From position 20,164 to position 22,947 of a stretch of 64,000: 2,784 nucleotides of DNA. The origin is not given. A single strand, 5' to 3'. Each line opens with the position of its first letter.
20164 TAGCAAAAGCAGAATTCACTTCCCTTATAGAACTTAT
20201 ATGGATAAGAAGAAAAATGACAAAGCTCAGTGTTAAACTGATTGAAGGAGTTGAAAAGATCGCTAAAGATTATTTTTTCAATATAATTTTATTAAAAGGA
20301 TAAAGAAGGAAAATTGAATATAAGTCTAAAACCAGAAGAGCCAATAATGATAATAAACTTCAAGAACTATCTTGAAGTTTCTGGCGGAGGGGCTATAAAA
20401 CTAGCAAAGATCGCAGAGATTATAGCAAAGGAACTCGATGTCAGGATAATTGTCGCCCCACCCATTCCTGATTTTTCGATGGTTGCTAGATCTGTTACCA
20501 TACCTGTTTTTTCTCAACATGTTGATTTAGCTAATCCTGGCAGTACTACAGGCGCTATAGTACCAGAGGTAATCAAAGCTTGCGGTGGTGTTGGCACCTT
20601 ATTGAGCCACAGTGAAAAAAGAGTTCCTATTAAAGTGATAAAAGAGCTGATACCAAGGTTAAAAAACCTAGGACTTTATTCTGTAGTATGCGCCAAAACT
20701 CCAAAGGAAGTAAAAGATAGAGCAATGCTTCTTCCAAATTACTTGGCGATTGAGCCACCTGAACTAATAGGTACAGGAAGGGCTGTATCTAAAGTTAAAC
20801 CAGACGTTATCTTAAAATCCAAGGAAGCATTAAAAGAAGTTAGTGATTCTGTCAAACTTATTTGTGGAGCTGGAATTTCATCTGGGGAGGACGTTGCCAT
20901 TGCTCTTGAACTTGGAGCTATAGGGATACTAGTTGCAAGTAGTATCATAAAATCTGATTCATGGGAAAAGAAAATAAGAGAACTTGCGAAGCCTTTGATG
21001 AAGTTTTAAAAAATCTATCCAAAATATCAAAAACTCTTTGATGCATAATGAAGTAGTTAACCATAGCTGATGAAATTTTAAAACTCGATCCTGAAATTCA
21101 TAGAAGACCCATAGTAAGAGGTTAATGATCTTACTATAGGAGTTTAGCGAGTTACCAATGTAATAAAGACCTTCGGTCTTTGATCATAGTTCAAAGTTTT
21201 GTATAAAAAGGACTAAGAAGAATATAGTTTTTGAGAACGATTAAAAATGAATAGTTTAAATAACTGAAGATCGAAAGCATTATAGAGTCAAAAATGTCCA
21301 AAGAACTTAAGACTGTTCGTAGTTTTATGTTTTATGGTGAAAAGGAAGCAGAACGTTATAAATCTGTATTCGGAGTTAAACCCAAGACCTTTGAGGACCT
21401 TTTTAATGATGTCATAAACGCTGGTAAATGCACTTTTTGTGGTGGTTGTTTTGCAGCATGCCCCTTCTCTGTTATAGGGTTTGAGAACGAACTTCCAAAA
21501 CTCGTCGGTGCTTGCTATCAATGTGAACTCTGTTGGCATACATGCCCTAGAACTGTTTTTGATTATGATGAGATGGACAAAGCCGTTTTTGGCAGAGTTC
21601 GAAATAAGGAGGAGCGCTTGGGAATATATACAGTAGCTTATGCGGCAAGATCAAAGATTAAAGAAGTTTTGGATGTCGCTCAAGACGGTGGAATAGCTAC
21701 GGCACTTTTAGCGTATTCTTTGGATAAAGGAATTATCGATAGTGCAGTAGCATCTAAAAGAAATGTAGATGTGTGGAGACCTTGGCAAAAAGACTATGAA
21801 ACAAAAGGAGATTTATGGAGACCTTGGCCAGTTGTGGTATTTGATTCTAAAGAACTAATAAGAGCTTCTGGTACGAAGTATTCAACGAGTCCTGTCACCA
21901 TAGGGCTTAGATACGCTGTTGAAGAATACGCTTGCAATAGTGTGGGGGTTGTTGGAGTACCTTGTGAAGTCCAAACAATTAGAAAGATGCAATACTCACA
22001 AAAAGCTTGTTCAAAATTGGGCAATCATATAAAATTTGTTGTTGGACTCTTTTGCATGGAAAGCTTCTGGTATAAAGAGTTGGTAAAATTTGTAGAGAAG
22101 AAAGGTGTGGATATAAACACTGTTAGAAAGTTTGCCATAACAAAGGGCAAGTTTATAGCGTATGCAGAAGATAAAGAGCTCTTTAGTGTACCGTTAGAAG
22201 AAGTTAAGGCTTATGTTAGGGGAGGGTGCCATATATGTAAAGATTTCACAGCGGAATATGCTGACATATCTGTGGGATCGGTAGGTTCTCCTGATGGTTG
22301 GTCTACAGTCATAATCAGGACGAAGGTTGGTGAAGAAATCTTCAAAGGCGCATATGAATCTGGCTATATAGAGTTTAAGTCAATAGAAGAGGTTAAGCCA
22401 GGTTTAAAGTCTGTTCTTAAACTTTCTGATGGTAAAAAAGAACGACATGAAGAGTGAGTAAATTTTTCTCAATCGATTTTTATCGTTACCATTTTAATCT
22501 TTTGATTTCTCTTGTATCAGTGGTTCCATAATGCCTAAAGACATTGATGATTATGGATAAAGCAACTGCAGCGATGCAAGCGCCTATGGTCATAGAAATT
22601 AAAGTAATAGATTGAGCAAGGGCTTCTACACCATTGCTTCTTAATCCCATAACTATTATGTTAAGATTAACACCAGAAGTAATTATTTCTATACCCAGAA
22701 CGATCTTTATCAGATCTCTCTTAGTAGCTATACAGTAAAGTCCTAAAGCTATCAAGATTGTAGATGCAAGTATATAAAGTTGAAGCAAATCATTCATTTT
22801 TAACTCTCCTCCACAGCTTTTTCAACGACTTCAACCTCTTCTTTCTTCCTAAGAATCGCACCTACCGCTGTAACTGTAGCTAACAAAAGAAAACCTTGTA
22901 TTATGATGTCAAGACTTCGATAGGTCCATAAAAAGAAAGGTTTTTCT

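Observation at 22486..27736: Complex-I-ordered [NiFe]-hydrogenase operon with no antiporter-like subunit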

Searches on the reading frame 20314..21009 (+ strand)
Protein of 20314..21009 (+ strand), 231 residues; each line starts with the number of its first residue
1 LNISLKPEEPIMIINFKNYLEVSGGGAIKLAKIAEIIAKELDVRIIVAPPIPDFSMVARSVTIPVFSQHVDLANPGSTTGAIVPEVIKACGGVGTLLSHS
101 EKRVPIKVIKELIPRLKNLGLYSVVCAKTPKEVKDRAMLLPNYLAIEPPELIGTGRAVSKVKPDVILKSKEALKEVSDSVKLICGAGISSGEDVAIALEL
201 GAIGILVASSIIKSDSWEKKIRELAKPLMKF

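Call 71: search_protein_families(library=pfam, proteins=[window:20314-21009:+], max_evalue=0.000001)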
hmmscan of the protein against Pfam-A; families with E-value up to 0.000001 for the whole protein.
window:20314-21009:+ (231 aa): 1 family
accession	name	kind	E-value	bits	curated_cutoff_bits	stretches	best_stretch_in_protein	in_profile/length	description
PF00121.24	TIM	-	1.3e-33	116.9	20.1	1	10-221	1-242/245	Triosephosphate isomerase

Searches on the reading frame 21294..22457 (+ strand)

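Call 4: search_protein_families(library=pfam, proteins=[window:21294-22457:+], max_evalue=0.01)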
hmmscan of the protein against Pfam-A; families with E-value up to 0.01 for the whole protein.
window:21294-22457:+ (387 aa): 11 families
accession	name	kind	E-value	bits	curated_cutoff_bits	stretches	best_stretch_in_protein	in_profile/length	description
PF04432.18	FrhB_FdhB_C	-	4.3e-49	166.7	23.3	1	215-366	2-149/150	Coenzyme F420 hydrogenase/dehydrogenase, beta subunit C terminus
PF04422.18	FrhB_FdhB_N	-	4.4e-19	68.8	22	1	115-201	1-73/78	Coenzyme F420 hydrogenase/dehydrogenase, beta subunit N-term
PF13187.11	Fer4_9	-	5.1e-07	30.1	27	1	40-59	34-50/52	4Fe-4S dicluster domain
PF13237.11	Fer4_10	-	1.4e-06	28.5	25.5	1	40-85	3-53/53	4Fe-4S dicluster domain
PF12838.12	Fer4_7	-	2.6e-06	28.3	27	1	40-59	32-51/52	4Fe-4S dicluster domain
PF13484.11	Fer4_16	-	4.9e-06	27.7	30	0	74-95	2-25/66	4Fe-4S double cluster binding domain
PF13534.11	Fer4_17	-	4.5e-05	24.3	22.2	0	73-105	1-32/61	4Fe-4S dicluster domain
PF00037.32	Fer4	-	0.00014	21.9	21.1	1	40-61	2-23/24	4Fe-4S binding domain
PF14697.11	Fer4_21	-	0.00022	21.7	35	1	40-85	2-52/59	4Fe-4S dicluster domain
PF13370.11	Fer4_13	-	0.00091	20.3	24.5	1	73-103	5-35/58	4Fe-4S single cluster domain of Ferredoxin I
PF12837.12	Fer4_6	-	0.002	18.5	25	1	40-61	3-24/24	4Fe-4S binding domain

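Call 5: search_protein_families(library=ncbifam, proteins=[window:21294-22457:+], max_evalue=0.01)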
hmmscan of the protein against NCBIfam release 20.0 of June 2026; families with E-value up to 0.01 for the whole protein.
window:21294-22457:+ (387 aa): 31 families (the best 25 are shown)
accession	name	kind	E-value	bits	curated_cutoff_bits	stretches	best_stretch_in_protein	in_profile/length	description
NF006807.0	PRK09325.1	subfamily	1.4e-94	316.4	269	1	108-386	3-268/283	coenzyme F420-reducing hydrogenase subunit beta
TIGR03289.1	frhB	equivalog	6.8e-80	268.1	331.5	1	109-386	1-265/275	coenzyme F420 hydrogenase subunit beta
NF006808.0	PRK09326.1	equivalog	1e-54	185.7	444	1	38-386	6-323/341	F420H2 dehydrogenase subunit F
NF040616.1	F420_dehyd_FpoF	exception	5.7e-53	180.1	475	1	38-385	5-321/337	F420H2 dehydrogenase subunit FpoF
NF038196.1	ferrodoxin_EFR1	subfamily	8.3e-10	39.1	75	1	43-95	183-235/242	EFR1 family ferrodoxin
TIGR03294.1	FrhG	equivalog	1.6e-09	37.9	245.5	1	35-94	165-225/228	coenzyme F420 hydrogenase subunit gamma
NF005503.0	PRK07118.1-2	equivalog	1.9e-06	27.4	252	1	46-99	140-194/292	RnfABCDGE type electron transport complex subunit B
NF040864.1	HgcB_ferredoxin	equivalog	8.9e-06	25.5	99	1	73-144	15-79/93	mercury methylation ferredoxin HgcB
NF010366.0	PRK13795.1-1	equivalog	2e-05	23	745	1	31-85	595-649/667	hypothetical protein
TIGR02512.1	FeFe_hydrog_A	subfamily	2.1e-05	23.6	405.95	0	33-69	39-75/375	[FeFe] hydrogenase, group A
TIGR01944.1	rnfB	subfamily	2.9e-05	23.7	68.7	1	40-96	109-167/190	RnfABCDGE type electron transport complex subunit B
NF045874.1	Vhu_polyferre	exception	2.9e-05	23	600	1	41-88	56-103/381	F420-non-reducing hydrogenase associated-polyferredoxin VhuB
NF040770.1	hetero_SS_HdrA2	exception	5.1e-05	21.6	1100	1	34-104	567-639/777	CoB-CoM heterodisulfide reductase HdrA2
NF010368.0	PRK13795.1-3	equivalog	0.00011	20.6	588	1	39-89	582-632/635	hypothetical protein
NF040763.1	FeFe_hydrog_A6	exception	0.00013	20.5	765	0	35-68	179-212/571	NADH-dependent [FeFe] hydrogenase, group A6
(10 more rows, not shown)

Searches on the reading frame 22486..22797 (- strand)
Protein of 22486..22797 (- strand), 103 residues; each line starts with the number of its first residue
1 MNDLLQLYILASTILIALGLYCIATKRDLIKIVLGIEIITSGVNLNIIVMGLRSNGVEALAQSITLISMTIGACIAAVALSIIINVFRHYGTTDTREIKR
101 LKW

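Call 4: search_protein_families(library=pfam, proteins=[window:22486-22797:-], max_evalue=0.01)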
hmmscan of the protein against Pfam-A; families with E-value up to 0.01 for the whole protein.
window:22486-22797:- (103 aa): 1 family
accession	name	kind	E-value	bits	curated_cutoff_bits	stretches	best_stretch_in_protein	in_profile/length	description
PF00420.29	Oxidored_q2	-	9.5e-24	83.4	26.1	1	8-103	2-95/95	NADH-ubiquinone/plastoquinone oxidoreductase chain 4L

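Call 5: search_protein_families(library=ncbifam, proteins=[window:22486-22797:-], max_evalue=0.01)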
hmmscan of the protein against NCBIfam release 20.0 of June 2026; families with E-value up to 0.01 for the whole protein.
window:22486-22797:- (103 aa): 23 families
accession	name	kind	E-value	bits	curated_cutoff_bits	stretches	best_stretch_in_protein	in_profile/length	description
NF006250.0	PRK08388.1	equivalog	1.9e-18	67.1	137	2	51-102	67-118/119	putative monovalent cation/H+ antiporter subunit C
NF004322.0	PRK05715.1-4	equivalog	7.7e-15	54.8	128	1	5-103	6-104/104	NADH-quinone oxidoreductase subunit NuoK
NF040614.1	F420_dehyd_FpoK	exception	2.9e-14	53.3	145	1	5-103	2-98/98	F420H2 dehydrogenase subunit FpoK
NF004320.0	PRK05715.1-2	equivalog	2.6e-12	46.7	57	1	6-103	4-99/99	NADH-quinone oxidoreductase subunit NuoK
NF005621.0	PRK07375.1-6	equivalog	2.7e-11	43.4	126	1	9-102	11-117/120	putative monovalent cation/H+ antiporter subunit C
NF009304.0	PRK12661.1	equivalog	1.1e-10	41.7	152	2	57-102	94-139/140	putative monovalent cation/H+ antiporter subunit C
NF004323.0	PRK05715.1-5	equivalog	3.6e-10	40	89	1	5-102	5-101/102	NADH-quinone oxidoreductase subunit NuoK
NF005618.0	PRK07375.1-3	equivalog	3.8e-10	40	107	2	9-57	9-56/119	putative monovalent cation/H+ antiporter subunit C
NF004319.0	PRK05715.1-1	equivalog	5.8e-08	32.8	101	1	9-98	8-95/100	NADH-quinone oxidoreductase subunit NuoK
NF004321.0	PRK05715.1-3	equivalog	6.4e-08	32.8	91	1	7-102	6-100/101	NADH-quinone oxidoreductase subunit NuoK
NF009303.0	PRK12660.1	subfamily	2.1e-07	30.9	132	1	9-102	6-108/114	putative monovalent cation/H+ antiporter subunit C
NF005619.0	PRK07375.1-4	equivalog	6.8e-07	29.6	145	1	8-99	6-108/111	Na+/H+ antiporter subunit C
NF005624.0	PRK07375.2-3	equivalog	8.9e-07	29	95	1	10-92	9-103/105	cation:proton antiporter subunit C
NF009301.0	PRK12658.1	equivalog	4.5e-06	26.4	156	1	11-51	8-47/125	Na+/H+ antiporter subunit C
NF006372.0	PRK08600.1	equivalog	5.7e-06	26.4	127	1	8-98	5-103/113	Na(+)/H(+) antiporter subunit C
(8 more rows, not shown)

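Call 48: search_solved_structures(query=window:22486-22797:-, max_evalue=0.01, show_alignments=3)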
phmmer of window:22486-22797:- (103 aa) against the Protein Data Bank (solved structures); distinct sequences matched with E-value up to 0.01: 20.
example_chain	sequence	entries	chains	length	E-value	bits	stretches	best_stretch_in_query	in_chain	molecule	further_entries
6cfw_G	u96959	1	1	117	1.1e-17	67.3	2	8-62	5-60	Monovalent cation/H+ antiporter subunit C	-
6u8y_G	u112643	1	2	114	2.2e-13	53.6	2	41-102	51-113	Monovalent cation/H+ antiporter subunit C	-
6hum_E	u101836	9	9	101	5.2e-13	52.4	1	7-103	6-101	NAD(P)H-quinone oxidoreductase subunit 4L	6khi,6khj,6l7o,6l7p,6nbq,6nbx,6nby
4he8_K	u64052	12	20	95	2.1e-10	44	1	8-101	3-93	NADH-quinone oxidoreductase subunit 11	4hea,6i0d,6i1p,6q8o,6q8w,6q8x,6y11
8qby_K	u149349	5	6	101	2.9e-07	34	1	7-101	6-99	NADH-quinone oxidoreductase subunit K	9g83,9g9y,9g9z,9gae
7eu3_E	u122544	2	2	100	1.1e-06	32.2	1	9-94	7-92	NAD(P)H-quinone oxidoreductase subunit 4L, chloroplastic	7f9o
9grx_E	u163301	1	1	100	1.3e-06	31.9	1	5-90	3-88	NAD(P)H-quinone oxidoreductase subunit 4L, chloroplastic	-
7wff_E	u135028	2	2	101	2e-06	31.3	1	6-90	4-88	NAD(P)H-quinone oxidoreductase subunit 4L, chloroplastic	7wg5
7aqq_K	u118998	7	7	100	3.7e-06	30.4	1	4-95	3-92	NADH dehydrogenase subunit 4L | NADH-ubiquinone oxidoreductase chain 4L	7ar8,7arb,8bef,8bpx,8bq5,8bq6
6x89_4L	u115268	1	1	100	8.5e-06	29.3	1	8-95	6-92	NU4L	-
7a23_K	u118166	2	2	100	2e-05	28.1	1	4-95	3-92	Nad4Lm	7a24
8e73_4L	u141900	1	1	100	2e-05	28.1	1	4-95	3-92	Nad4L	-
7ar7_K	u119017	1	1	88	4.4e-05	27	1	4-89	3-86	NADH-ubiquinone oxidoreductase chain 4L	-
8e9g_K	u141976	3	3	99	0.00014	25.4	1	8-93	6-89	NADH-quinone oxidoreductase subunit K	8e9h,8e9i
9f5x_U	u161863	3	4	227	0.00034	24.2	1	21-102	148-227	NADH dehydrogenase subunit 4L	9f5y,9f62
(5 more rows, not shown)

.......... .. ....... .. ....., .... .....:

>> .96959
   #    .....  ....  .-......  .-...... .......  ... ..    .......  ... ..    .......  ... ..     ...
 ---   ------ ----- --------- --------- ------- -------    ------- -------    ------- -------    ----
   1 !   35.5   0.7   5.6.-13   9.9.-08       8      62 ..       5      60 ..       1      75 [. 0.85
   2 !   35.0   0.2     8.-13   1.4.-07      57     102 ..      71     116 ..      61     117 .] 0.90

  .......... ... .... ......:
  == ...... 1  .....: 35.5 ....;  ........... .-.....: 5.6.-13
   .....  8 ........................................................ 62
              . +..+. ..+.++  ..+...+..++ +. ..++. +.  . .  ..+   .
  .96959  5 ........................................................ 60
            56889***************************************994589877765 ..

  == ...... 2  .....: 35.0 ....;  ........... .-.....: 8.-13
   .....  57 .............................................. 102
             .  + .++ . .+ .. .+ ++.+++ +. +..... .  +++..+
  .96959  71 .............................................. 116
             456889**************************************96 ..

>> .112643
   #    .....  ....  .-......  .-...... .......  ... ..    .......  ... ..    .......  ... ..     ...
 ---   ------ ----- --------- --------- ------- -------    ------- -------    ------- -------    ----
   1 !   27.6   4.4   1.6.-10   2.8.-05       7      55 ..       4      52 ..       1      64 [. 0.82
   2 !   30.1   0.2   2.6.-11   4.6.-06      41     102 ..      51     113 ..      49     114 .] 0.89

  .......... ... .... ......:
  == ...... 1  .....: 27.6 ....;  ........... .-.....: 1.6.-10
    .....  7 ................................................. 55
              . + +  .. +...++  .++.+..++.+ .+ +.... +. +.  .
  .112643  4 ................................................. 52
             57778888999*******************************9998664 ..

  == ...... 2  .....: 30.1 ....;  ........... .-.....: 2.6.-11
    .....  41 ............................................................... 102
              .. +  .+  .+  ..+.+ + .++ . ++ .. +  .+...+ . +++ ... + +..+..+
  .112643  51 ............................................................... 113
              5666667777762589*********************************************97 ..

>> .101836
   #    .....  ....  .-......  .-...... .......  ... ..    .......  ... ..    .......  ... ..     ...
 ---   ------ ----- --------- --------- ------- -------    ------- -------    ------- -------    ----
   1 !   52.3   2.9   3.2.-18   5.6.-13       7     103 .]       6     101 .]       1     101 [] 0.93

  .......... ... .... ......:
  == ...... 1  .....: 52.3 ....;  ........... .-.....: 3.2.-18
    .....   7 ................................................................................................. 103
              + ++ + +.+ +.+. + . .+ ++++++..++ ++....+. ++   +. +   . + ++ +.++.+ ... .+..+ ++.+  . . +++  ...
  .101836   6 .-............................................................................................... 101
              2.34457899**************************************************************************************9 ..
